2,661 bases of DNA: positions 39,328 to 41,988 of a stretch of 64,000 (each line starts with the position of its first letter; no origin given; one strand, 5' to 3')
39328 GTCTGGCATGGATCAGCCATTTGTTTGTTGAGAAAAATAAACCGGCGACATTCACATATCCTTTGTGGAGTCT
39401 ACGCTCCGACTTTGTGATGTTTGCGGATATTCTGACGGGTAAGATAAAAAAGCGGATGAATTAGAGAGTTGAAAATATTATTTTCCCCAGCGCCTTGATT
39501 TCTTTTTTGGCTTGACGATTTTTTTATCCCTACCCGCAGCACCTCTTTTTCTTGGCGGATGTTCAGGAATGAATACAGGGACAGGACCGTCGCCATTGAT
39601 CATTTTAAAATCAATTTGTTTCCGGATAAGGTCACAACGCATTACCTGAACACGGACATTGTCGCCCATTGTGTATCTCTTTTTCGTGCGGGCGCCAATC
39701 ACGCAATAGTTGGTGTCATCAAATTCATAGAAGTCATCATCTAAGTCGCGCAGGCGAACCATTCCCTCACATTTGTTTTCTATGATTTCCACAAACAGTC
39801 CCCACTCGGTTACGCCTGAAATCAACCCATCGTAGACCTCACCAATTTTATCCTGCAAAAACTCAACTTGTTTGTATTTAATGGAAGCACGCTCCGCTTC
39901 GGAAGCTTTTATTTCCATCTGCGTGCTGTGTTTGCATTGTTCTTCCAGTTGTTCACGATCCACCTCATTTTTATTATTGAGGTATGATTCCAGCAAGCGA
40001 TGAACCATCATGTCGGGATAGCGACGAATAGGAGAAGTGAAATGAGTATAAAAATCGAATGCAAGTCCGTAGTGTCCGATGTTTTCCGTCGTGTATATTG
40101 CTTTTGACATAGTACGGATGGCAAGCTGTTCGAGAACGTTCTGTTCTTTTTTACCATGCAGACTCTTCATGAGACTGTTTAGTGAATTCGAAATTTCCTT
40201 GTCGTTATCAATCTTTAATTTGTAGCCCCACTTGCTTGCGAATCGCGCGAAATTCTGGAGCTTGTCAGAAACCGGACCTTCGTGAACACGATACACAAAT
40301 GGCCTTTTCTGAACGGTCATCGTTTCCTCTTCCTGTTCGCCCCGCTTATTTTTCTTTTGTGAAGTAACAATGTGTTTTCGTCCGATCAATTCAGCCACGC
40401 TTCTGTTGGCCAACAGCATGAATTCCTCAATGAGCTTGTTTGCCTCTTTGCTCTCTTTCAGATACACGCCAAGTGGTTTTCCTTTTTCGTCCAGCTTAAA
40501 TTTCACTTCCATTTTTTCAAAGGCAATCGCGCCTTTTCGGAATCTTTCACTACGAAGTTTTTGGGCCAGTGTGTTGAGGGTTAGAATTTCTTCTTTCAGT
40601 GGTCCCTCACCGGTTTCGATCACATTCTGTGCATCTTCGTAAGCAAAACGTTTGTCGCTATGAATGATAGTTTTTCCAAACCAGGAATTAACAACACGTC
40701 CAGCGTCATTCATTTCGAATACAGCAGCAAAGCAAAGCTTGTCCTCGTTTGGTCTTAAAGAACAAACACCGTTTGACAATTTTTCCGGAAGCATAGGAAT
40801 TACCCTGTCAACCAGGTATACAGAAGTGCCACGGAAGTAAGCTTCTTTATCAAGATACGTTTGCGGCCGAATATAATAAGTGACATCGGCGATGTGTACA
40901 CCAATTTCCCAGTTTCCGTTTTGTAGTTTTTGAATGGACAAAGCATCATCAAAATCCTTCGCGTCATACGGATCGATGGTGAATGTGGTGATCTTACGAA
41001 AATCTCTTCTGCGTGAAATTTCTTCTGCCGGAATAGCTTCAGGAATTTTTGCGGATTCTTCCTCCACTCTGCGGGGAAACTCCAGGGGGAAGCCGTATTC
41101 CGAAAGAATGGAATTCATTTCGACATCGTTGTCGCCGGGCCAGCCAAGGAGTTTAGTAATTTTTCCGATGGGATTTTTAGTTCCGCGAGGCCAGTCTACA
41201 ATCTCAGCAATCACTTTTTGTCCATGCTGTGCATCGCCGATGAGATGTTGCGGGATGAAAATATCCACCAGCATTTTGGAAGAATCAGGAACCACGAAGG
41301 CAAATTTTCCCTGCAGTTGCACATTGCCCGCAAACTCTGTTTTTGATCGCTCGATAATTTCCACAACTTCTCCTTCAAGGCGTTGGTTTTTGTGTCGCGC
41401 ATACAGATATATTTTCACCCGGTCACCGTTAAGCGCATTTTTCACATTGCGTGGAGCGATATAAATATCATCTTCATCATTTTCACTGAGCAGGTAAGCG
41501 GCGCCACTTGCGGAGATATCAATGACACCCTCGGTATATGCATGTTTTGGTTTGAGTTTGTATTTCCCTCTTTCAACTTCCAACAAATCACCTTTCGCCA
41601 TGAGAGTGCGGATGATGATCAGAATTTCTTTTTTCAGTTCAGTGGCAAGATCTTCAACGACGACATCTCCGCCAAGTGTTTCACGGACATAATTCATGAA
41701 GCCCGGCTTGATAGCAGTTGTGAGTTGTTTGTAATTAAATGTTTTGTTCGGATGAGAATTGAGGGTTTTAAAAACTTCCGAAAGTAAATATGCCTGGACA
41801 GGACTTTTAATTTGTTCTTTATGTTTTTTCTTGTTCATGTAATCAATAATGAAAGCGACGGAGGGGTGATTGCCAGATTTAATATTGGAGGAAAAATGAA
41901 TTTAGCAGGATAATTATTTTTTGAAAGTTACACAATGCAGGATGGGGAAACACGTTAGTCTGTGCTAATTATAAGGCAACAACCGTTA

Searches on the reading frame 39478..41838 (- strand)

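Call 100: search_protein_families(library=pfam, proteins=[window:39478-41838:-], max_evalue=0.00001)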
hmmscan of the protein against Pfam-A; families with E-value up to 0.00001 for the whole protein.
window:39478-41838:- (786 aa): 5 families
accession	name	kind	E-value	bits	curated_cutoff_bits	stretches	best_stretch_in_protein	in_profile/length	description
PF00773.25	RNB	-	1.4e-110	370.1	29.3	1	277-621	1-325/326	RNB domain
PF17876.7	CSD2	-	4.8e-31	107.1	26.2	1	181-255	1-74/74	Cold shock domain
PF08206.17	OB_RNB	-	1.1e-17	63.9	24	1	104-161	1-58/58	Ribonuclease B OB domain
PF00575.29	S1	-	5.6e-10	39.9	22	1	663-745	2-72/74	S1 RNA binding domain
PF17849.7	OB_Dis3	-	1.6e-09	38.1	22.8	1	203-249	31-77/77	Dis3-like cold-shock domain 2 (CSD2)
